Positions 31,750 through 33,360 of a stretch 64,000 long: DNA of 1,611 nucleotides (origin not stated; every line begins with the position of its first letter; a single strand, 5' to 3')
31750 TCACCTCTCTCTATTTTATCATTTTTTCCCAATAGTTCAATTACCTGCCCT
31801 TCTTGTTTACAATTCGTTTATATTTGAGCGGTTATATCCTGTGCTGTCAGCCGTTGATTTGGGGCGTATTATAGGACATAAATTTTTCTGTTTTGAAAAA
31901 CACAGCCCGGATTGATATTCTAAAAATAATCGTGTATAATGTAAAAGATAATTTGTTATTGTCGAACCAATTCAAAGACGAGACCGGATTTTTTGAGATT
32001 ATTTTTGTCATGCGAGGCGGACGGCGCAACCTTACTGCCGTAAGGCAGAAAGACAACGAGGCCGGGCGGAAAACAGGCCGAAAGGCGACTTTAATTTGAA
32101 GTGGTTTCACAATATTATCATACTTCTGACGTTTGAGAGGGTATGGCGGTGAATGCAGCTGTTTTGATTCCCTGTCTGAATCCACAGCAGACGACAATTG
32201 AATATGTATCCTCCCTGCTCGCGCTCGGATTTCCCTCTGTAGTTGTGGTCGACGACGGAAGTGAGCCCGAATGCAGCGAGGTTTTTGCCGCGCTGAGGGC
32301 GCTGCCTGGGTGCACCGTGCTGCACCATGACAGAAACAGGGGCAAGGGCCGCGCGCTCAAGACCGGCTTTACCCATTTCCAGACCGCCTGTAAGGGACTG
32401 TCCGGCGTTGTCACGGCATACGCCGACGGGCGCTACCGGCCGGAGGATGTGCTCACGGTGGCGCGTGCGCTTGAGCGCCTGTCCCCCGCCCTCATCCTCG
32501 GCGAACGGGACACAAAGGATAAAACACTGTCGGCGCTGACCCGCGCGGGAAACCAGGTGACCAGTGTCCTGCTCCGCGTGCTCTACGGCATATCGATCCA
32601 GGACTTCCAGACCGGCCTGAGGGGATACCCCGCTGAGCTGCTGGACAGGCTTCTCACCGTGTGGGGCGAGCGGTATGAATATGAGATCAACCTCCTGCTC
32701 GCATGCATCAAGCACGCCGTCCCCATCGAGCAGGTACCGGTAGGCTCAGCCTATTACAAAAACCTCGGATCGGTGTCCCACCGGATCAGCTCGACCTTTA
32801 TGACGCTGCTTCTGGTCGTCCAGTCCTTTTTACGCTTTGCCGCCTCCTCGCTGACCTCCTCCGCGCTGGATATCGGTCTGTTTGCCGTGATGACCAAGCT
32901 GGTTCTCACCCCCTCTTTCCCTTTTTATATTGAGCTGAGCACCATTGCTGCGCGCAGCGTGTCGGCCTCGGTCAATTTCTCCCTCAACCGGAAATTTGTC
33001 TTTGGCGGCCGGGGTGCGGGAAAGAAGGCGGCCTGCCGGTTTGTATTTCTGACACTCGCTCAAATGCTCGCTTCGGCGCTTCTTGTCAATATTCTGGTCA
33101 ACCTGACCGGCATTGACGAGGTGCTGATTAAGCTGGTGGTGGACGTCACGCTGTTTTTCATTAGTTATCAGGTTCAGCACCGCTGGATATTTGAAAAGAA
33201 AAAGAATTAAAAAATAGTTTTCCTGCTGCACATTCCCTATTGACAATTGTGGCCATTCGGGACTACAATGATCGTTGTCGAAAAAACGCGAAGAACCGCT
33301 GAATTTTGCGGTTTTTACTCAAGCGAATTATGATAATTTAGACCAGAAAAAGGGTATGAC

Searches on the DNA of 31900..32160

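Call 51: search_rna_families(source=window, start=31900, end=32160, threshold=evalue, max_evalue=10)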
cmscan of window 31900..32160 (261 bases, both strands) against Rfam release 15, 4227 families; matches with E-value up to 10: 2.
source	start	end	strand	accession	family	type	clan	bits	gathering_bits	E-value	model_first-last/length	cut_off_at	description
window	31933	32010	+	RF01573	DdR5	Gene; snRNA; snoRNA; CD-box;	-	16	70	7.4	1-81/81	no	Dictyostelium snoRNA DdR5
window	31998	32075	+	RF01714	Ocean-V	Gene; sRNA;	-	12.8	75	8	1-72/72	no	Ocean-V RNA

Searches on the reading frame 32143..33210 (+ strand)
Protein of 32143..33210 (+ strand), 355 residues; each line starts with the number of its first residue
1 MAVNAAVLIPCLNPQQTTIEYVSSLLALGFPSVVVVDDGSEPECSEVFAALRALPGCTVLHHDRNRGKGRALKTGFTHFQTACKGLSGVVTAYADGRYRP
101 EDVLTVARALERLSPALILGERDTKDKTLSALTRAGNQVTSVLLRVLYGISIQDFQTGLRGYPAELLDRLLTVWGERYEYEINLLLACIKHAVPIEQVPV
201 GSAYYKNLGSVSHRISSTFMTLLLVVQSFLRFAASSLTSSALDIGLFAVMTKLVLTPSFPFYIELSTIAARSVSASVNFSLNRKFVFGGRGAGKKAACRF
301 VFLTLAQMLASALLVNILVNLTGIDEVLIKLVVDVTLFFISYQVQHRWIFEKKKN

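Call 29: find_homologous_proteins(query=window:32143-33210:+, max_evalue=1e-20)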
Query window:32143-33210:+ (355 aa): 5324 proteins with E <= 1e-20 among 8000 candidates; the best 120 are listed.
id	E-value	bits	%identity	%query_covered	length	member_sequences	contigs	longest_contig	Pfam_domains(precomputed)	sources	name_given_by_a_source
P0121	1.3e-226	769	100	99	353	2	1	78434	PF04138.21,PF00535.33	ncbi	-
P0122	2.7e-156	538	70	99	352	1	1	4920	PF04138.21,PF00535.33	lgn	-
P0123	1.1e-151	523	68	99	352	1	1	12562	PF04138.21,PF00535.33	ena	-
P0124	5.4e-80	287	42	99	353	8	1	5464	PF04138.21,PF00535.33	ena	-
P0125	1.2e-77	279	41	98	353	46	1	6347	PF04138.21,PF00535.33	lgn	-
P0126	2.1e-77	279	43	97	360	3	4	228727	PF04138.21,PF00535.33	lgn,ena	-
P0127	2.8e-77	278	40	98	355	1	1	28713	PF04138.21,PF00535.33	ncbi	-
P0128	5.7e-77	277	40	97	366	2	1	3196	PF04138.21,PF00535.33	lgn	-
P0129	6.3e-77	277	41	99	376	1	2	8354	PF04138.21,PF00535.33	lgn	-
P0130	3.5e-76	274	39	98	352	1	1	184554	PF04138.21,PF00535.33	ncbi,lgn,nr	ncbi:MAG: bifunctional glycosyltransferase family 2/GtrA family protein [Bacilli bacterium]|nr:bifun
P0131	3.8e-76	274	41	98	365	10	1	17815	PF04138.21,PF00535.33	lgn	-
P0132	4.8e-75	271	41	99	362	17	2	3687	PF04138.21,PF00535.33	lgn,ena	-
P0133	8.7e-75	270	41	99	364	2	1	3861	PF04138.21,PF00535.33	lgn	-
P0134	1.0e-74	270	41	97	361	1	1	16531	PF04138.21,PF00535.33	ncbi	-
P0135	1.1e-74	270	37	99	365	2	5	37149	PF04138.21,PF00535.33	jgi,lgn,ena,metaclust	metaclust:\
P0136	1.2e-74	269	42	99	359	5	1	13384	PF04138.21,PF00535.33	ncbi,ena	-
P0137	1.7e-74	269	41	99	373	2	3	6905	PF04138.21,PF00535.33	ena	-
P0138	2.4e-74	268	39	98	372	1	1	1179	PF04138.21,PF00535.33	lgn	-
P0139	3.6e-74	268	41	99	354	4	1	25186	PF04138.21,PF00535.33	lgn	-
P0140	4.1e-74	268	41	99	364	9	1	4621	PF04138.21,PF00535.33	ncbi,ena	-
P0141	1.2e-73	266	41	99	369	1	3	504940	PF04138.21,PF00535.33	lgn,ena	-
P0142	1.5e-73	266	40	99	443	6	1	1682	PF04138.21,PF00535.33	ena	-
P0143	1.8e-73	266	41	98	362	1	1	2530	PF04138.21,PF00535.33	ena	-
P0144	2.8e-73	265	41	98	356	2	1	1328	PF04138.21,PF00535.33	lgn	-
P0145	4.7e-73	264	42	98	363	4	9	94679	PF04138.21,PF00535.33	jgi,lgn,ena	-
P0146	6.9e-73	264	41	99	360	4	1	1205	PF04138.21,PF00535.33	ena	-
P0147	8.5e-73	263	41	97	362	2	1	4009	PF04138.21,PF00535.33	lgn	-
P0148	9.1e-73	263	40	99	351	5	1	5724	PF04138.21,PF00535.33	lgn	-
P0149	2.6e-72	262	42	97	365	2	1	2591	PF04138.21,PF00535.33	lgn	-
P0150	4.5e-72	261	39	98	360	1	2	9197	PF04138.21,PF00535.33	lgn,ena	-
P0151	4.5e-72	261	39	99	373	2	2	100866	PF04138.21,PF00535.33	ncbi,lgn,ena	-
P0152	4.9e-72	261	40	99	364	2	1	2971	PF04138.21,PF00535.33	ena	-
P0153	6.2e-72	261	39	99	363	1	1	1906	PF04138.21,PF00535.33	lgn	-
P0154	9.1e-72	260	40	98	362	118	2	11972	PF04138.21,PF00535.33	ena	-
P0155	1.7e-71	259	42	97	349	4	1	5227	PF04138.21,PF00535.33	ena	-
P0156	2.0e-71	259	40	98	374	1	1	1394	PF04138.21,PF00535.33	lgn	-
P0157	2.2e-71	259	39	100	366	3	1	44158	PF04138.21,PF00535.33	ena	-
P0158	2.5e-71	259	37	99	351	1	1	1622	PF04138.21,PF00535.33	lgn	-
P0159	2.8e-71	258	39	99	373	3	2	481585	PF04138.21,PF00535.33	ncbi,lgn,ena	-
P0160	3.0e-71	258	38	99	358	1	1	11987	PF04138.21,PF00535.33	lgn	-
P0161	3.4e-71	258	39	99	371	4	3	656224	PF04138.21,PF00535.33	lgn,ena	-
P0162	3.7e-71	258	40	98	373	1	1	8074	PF04138.21,PF00535.33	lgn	-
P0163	3.9e-71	258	39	98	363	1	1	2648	PF04138.21,PF00535.33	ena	-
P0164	5.9e-71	257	42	98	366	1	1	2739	PF04138.21,PF00535.33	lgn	-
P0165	7.2e-71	257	41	99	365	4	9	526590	PF04138.21,PF00535.33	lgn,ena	-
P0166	7.5e-71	257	39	99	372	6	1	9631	PF04138.21,PF00535.33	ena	-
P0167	9.0e-71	257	38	98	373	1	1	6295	PF04138.21,PF00535.33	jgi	-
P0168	1.0e-70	257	38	99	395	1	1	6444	PF04138.21,PF00535.33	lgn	-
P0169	1.1e-70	256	40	98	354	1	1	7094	PF04138.21,PF00535.33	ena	-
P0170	1.2e-70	256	39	98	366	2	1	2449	PF04138.21,PF00535.33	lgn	-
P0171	1.6e-70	256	41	97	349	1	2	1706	PF04138.21,PF00535.33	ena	-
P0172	1.7e-70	256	39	99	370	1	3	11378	PF04138.21,PF00535.33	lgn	-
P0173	1.7e-70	256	38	98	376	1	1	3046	PF04138.21,PF00535.33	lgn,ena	-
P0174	2.0e-70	256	39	99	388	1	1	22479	PF04138.21,PF00535.33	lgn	-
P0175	2.4e-70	255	39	99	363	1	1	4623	PF04138.21,PF00535.33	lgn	-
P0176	2.5e-70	255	41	98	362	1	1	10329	PF04138.21,PF00535.33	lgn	-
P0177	2.6e-70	255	39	100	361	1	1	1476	PF04138.21,PF00535.33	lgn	-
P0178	2.8e-70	255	41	98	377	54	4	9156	PF04138.21,PF00535.33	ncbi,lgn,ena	-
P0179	3.3e-70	255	39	99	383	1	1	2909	PF04138.21,PF00535.33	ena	-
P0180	4.7e-70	254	40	99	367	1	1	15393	PF04138.21,PF00535.33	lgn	-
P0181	6.2e-70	254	40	98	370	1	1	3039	PF04138.21,PF00535.33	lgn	-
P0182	7.1e-70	254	40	100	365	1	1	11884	PF04138.21,PF00535.33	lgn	-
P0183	7.4e-70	254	39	98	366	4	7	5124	PF04138.21,PF00535.33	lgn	-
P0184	7.8e-70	254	41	99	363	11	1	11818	PF04138.21,PF00535.33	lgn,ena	-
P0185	9.2e-70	253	40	99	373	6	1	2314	PF04138.21,PF00535.33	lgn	-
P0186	1.0e-69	253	39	98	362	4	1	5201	PF04138.21,PF00535.33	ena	-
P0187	1.2e-69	253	38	99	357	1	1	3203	PF04138.21,PF00535.33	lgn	-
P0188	1.6e-69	253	39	100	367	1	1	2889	PF04138.21,PF00535.33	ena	-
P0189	1.6e-69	253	38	99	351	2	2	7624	PF04138.21,PF00535.33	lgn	-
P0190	1.8e-69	252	41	99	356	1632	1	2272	PF04138.21,PF00535.33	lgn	-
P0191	2.0e-69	252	38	99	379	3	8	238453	PF04138.21,PF00535.33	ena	-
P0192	2.0e-69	252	38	99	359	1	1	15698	PF04138.21,PF00535.33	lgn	-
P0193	2.2e-69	252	37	99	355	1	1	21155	PF04138.21,PF00535.33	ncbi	-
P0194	2.3e-69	252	38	98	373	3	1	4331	PF04138.21,PF00535.33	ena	-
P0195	2.3e-69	252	40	99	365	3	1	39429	PF04138.21,PF00535.33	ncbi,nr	ncbi:MAG: bifunctional glycosyltransferase family 2/GtrA family protein [Clostridia bacterium]|nr:bi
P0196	2.5e-69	252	39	99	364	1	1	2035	PF04138.21,PF00535.33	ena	-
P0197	2.7e-69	252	39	99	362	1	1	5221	PF04138.21,PF00535.33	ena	-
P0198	2.8e-69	252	39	98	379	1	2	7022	PF04138.21,PF00535.33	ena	-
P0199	2.8e-69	252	39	98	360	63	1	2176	PF04138.21,PF00535.33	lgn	-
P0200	3.2e-69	252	37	99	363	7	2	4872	PF04138.21,PF00535.33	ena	-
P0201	3.2e-69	252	38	98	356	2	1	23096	PF04138.21,PF00535.33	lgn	-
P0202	3.2e-69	252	39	99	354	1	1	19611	PF04138.21,PF00535.33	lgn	-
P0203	3.2e-69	252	40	97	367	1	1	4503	PF04138.21,PF00535.33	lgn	-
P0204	4.6e-69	251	40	98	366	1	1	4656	PF04138.21,PF00535.33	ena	-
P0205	5.0e-69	251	41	98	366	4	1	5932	PF04138.21,PF00535.33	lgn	-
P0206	5.1e-69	251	41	98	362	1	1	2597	PF04138.21,PF00535.33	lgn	-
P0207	5.2e-69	251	39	98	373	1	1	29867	PF04138.21,PF00535.33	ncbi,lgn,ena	-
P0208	5.5e-69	251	39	99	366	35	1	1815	PF04138.21,PF00535.33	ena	-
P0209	6.5e-69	251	40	97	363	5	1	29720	PF04138.21,PF00535.33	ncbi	-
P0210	7.1e-69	250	37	98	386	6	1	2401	PF04138.21,PF00535.33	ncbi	-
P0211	7.5e-69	250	40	99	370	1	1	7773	PF04138.21,PF00535.33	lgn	-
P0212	7.5e-69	250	39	98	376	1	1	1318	PF04138.21,PF00535.33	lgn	-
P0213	8.3e-69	250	39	98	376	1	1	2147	PF04138.21,PF00535.33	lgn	-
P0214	8.5e-69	250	39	98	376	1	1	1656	PF04138.21,PF00535.33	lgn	-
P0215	8.6e-69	250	39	99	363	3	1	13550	PF04138.21,PF00535.33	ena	-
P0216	1.0e-68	250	39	100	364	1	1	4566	PF04138.21,PF00535.33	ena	-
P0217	1.0e-68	250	39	99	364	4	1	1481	PF04138.21,PF00535.33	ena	-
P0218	1.1e-68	250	40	98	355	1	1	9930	PF13641.13,PF04138.21,PF00535.33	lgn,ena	-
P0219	1.2e-68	250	40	98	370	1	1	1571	PF04138.21,PF00535.33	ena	-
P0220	1.2e-68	250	38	99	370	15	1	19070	PF04138.21,PF00535.33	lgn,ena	-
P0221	1.2e-68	250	39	98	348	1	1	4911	PF04138.21,PF00535.33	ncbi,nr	ncbi:MAG TPA: bifunctional glycosyltransferase family 2/GtrA family protein, partial [Clostridia bac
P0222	1.2e-68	250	40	98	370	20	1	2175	PF04138.21,PF00535.33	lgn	-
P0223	1.3e-68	250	38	100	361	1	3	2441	PF04138.21,PF00535.33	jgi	-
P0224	1.3e-68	250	37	98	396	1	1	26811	PF04138.21,PF00535.33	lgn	-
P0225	1.4e-68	249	38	99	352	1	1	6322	PF04138.21,PF00535.33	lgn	-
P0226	1.4e-68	249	39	99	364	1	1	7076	PF04138.21,PF00535.33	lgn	-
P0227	1.5e-68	249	39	98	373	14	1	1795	PF04138.21,PF00535.33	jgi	jgi:dolichol-phosphate mannosyltransferase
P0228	1.6e-68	249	41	98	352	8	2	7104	PF04138.21,PF00535.33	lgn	-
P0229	1.6e-68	249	40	97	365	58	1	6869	PF04138.21,PF00535.33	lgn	-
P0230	1.8e-68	249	39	99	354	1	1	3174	PF04138.21,PF00535.33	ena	-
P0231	1.9e-68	249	39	99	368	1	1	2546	PF04138.21,PF00535.33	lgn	-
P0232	1.9e-68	249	41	99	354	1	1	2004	PF04138.21,PF00535.33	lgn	-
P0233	2.2e-68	249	40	100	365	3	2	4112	PF04138.21,PF00535.33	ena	-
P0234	2.2e-68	249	38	99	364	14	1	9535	PF04138.21,PF00535.33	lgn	-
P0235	2.2e-68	249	40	98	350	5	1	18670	PF04138.21,PF00535.33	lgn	-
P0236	2.3e-68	249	39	98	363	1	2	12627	PF04138.21,PF00535.33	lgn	-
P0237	2.4e-68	249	40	99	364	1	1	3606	PF04138.21,PF00535.33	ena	-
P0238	2.5e-68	249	39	99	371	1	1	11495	PF04138.21,PF00535.33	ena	-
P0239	2.5e-68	249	39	99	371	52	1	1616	PF04138.21,PF00535.33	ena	-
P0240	2.7e-68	249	40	98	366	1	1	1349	PF04138.21,PF00535.33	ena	-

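Call 30: find_encoding_contigs(protein=P0123, flank=10000, max_places=3)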
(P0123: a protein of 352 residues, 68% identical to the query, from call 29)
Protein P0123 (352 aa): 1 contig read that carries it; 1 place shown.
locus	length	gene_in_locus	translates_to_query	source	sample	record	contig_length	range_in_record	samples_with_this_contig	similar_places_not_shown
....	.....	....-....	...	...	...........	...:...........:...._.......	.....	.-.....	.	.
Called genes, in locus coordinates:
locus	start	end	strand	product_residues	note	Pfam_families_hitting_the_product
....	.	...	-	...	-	?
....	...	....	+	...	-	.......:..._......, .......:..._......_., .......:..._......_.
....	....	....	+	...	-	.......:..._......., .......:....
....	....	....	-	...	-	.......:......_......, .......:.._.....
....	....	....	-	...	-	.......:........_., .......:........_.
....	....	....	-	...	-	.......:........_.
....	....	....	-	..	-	-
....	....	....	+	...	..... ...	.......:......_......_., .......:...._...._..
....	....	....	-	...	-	-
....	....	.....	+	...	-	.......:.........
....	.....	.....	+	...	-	-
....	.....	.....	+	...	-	-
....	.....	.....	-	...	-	?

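Call 31: find_encoding_contigs(protein=P0122, flank=10000, max_places=3)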
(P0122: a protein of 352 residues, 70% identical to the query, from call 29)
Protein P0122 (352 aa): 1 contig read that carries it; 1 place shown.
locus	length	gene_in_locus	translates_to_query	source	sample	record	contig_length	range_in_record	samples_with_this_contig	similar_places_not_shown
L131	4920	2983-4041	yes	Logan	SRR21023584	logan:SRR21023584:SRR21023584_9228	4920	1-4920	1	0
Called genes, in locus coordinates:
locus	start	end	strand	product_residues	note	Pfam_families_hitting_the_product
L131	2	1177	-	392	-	?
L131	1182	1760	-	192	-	PF00857:Isochorismatase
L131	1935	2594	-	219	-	PF00404:Dockerin_1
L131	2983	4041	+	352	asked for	PF00535:Glycos_transf_2, PF04138:GtrA_DPMS_TM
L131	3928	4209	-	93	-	-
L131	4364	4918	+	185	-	?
